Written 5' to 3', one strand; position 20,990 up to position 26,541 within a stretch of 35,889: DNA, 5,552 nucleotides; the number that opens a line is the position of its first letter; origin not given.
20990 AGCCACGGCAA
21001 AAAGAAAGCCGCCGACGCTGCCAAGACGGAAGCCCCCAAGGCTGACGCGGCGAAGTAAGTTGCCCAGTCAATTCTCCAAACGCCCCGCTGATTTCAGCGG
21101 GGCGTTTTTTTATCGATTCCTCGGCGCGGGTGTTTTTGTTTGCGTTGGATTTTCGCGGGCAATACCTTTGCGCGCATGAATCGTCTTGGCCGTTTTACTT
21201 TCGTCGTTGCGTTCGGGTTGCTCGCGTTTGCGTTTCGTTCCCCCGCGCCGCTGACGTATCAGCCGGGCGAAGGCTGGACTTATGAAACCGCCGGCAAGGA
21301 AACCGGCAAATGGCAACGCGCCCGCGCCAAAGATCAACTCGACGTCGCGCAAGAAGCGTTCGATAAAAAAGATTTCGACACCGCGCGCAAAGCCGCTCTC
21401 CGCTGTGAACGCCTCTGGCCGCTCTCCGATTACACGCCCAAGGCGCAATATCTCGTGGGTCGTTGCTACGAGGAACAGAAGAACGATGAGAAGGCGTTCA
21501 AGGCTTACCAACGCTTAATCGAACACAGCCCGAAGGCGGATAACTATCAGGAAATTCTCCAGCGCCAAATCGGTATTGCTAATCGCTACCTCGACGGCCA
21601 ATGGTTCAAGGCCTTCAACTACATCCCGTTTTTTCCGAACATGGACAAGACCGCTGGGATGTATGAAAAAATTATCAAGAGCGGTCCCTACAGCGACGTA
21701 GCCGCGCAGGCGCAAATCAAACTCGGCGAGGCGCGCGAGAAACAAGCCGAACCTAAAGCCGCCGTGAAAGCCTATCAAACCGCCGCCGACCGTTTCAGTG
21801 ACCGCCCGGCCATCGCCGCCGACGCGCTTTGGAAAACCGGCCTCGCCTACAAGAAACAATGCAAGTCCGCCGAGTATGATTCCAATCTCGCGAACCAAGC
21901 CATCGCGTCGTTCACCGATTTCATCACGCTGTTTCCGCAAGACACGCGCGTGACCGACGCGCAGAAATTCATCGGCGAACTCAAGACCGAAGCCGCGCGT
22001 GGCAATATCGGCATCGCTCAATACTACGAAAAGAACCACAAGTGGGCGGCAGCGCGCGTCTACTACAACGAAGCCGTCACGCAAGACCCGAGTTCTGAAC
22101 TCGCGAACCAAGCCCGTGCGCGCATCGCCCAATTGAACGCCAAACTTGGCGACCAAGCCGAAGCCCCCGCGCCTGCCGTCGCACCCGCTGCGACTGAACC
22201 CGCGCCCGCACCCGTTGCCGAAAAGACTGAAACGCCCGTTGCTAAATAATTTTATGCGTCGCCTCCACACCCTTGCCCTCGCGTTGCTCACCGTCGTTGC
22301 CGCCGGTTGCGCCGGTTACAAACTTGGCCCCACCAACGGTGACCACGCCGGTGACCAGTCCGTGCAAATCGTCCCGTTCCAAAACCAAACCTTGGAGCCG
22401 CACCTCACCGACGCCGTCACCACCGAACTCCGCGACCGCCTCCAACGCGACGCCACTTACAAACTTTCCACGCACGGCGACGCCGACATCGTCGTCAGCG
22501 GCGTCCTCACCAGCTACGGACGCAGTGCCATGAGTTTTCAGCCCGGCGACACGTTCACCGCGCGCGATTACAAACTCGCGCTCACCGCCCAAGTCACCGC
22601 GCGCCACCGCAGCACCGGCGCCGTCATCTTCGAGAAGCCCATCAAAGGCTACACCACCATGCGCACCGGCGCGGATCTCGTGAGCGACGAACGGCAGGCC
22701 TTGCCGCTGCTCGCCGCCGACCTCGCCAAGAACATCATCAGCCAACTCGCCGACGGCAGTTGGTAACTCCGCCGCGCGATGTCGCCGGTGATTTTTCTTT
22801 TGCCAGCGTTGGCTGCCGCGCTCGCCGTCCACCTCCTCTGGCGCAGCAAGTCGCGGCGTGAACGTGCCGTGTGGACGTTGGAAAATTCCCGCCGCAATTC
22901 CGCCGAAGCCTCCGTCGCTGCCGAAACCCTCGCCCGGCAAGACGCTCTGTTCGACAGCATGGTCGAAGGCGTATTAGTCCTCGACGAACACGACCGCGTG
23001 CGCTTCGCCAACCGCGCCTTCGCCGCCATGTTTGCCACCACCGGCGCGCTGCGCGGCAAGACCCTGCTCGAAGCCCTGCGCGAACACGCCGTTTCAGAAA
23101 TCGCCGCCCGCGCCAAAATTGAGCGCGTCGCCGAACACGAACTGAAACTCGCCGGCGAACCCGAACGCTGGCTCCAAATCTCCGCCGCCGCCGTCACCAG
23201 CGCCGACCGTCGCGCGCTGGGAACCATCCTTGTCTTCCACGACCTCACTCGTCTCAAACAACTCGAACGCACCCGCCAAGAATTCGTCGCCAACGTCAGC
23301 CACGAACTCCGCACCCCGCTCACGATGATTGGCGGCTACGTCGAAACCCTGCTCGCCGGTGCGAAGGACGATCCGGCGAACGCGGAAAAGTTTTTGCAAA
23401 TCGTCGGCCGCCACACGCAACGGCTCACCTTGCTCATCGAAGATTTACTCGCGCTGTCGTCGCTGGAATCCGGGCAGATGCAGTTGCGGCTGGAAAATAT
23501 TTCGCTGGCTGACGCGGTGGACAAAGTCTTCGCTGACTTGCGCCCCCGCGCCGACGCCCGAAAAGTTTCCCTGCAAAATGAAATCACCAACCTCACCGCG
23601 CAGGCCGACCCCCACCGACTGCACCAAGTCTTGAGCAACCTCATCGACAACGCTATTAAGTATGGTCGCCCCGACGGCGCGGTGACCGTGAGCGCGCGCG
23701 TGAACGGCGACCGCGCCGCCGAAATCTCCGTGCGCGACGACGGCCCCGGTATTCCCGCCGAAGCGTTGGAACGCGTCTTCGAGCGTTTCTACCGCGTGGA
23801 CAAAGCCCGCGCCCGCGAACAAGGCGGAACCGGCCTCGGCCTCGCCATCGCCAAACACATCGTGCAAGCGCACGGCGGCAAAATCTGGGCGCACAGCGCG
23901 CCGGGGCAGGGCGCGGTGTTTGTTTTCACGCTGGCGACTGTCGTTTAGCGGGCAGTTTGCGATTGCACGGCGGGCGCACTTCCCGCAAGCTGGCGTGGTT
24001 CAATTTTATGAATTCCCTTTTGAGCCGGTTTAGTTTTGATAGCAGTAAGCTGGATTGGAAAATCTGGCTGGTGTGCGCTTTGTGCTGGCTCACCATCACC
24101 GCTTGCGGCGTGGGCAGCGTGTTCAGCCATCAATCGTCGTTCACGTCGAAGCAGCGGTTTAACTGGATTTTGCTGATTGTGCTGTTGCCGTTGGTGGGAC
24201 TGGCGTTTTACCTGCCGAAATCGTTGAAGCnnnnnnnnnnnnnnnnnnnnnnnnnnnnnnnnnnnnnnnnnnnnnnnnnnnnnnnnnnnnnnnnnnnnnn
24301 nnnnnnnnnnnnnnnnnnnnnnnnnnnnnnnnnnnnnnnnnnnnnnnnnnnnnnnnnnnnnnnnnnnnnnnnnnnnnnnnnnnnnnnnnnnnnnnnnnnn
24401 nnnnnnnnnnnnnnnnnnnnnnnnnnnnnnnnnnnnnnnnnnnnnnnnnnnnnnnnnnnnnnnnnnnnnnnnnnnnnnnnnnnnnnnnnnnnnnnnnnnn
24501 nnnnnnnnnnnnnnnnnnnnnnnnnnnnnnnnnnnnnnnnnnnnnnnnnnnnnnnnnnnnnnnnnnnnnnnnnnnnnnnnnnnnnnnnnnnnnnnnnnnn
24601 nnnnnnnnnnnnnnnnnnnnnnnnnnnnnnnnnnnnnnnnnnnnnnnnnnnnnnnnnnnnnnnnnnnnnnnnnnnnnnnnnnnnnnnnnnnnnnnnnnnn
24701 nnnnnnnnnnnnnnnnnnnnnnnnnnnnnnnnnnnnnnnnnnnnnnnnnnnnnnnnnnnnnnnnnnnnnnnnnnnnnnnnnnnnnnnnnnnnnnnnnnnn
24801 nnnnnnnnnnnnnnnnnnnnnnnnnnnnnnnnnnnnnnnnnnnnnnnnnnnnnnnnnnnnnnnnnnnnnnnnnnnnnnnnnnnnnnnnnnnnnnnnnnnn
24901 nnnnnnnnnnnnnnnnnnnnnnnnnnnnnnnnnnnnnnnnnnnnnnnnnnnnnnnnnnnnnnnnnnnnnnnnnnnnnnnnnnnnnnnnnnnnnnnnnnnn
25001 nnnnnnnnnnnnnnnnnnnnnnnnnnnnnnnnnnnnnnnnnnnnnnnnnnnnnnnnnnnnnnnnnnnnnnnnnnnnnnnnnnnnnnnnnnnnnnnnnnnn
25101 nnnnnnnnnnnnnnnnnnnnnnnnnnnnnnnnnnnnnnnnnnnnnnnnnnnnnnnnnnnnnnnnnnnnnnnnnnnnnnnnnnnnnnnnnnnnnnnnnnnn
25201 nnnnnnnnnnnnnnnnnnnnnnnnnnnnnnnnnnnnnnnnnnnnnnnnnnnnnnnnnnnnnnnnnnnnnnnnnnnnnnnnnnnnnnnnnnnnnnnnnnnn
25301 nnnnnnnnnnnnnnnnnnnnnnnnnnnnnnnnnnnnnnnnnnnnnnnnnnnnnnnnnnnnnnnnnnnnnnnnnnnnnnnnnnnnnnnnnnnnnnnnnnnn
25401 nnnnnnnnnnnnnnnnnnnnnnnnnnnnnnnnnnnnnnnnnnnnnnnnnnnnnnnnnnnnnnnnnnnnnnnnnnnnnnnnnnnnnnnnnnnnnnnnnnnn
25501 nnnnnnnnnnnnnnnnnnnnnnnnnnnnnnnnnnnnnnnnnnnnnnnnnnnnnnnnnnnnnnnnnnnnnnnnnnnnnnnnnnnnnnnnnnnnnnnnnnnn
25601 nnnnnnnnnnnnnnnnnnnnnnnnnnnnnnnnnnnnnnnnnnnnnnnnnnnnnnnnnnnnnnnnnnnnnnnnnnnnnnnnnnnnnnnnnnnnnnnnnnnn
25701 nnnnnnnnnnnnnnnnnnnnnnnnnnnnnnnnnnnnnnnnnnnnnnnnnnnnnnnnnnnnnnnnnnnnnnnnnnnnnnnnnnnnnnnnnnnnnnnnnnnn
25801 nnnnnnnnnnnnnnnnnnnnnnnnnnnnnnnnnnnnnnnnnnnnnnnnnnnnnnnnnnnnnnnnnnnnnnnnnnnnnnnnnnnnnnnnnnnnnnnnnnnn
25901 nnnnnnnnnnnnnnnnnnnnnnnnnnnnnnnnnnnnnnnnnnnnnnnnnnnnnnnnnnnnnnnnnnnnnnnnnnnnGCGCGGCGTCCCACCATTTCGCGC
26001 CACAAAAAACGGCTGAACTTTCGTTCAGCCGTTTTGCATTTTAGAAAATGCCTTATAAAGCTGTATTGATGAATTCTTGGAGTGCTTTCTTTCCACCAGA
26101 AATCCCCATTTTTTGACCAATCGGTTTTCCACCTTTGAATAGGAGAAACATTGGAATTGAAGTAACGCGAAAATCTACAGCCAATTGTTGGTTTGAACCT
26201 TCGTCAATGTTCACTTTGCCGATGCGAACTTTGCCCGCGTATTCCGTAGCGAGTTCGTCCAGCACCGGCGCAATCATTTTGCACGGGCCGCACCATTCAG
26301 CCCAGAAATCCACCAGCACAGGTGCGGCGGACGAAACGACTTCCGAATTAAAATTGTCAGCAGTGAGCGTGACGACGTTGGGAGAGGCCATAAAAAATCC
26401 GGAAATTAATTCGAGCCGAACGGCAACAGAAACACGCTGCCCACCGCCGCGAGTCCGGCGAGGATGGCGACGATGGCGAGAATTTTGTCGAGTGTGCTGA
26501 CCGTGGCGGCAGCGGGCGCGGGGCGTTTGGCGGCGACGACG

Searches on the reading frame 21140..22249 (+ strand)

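Call 88: search_protein_families(library=pfam, proteins=[window:21140-22249:+], max_evalue=0.0001)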
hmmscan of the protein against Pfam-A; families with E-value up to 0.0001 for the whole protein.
window:21140-22249:+ (369 aa): 8 families
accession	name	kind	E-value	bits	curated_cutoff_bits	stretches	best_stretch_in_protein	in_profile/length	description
PF13525.12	YfiO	-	2.1e-15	57.5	25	1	178-342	31-197/203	Outer membrane lipoprotein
PF13174.12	TPR_6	-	7.1e-12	45.6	26.3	1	102-132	2-32/33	Tetratricopeptide repeat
PF13428.12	TPR_14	-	7.2e-11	42.1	23.5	0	292-329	7-44/44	Tetratricopeptide repeat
PF13432.12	TPR_16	-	1e-10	42.3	32.7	1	70-133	4-64/65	Tetratricopeptide repeat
PF07719.23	TPR_2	-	8.1e-10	38.5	27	0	100-132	1-33/34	Tetratricopeptide repeat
PF13424.12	TPR_12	-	1.7e-08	34.9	30.1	0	74-128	14-73/77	Tetratricopeptide repeat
PF00515.34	TPR_1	-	7.2e-07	29.2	27.8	0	100-132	1-33/34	Tetratricopeptide repeat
PF13181.12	TPR_8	-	4.1e-06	27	25.7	0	101-130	2-31/34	Tetratricopeptide repeat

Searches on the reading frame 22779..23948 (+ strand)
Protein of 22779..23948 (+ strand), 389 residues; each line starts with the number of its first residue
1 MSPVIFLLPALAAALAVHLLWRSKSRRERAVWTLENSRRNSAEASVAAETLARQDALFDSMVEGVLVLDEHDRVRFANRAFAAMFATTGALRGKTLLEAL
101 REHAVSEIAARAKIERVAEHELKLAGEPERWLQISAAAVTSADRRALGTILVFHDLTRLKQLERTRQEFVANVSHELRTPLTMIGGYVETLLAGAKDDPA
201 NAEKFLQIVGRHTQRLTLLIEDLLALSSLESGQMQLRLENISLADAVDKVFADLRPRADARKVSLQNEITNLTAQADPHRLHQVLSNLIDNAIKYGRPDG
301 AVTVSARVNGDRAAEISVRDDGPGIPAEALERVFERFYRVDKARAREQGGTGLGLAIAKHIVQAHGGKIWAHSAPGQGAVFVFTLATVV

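Call 88: search_protein_families(library=pfam, proteins=[window:22779-23948:+], max_evalue=0.0001)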
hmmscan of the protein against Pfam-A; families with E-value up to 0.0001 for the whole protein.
window:22779-23948:+ (389 aa): 6 families
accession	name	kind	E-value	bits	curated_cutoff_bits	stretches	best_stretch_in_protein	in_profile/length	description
PF02518.31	HATPase_c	-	4.5e-35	120.9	26.4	1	277-385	2-107/111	Histidine kinase-, DNA gyrase B-, and HSP90-like ATPase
PF00512.31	HisKA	-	3.2e-19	69.2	26.9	1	166-232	2-66/66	His Kinase A (phospho-acceptor) domain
PF08448.16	PAS_4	-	3.8e-11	43.6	23.1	1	58-160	1-109/110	PAS fold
PF13188.13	PAS_8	-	1.7e-07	31.3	21.8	1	53-99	2-46/65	PAS domain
PF00989.32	PAS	-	1.6e-06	28.5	22.6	1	55-155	4-112/113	PAS fold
PF13589.12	HATPase_c_3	-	6.3e-05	23.5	25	0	281-359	3-81/137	Histidine kinase-, DNA gyrase B-, and HSP90-like ATPase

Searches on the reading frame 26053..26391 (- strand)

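Call 88: search_protein_families(library=pfam, proteins=[window:26053-26391:-], max_evalue=0.0001)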
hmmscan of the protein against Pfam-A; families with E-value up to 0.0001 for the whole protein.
window:26053-26391:- (112 aa): 3 families
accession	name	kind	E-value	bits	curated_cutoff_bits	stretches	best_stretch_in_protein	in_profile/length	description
PF00085.26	Thioredoxin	-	3e-30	104.7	23.5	1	6-109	2-102/103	Thioredoxin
PF13905.12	Thioredoxin_8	-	5.7e-08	33.4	27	1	24-64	3-45/94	Thioredoxin-like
PF13098.12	Thioredoxin_2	-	8.9e-07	29.6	27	1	22-93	5-90/104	Thioredoxin-like domain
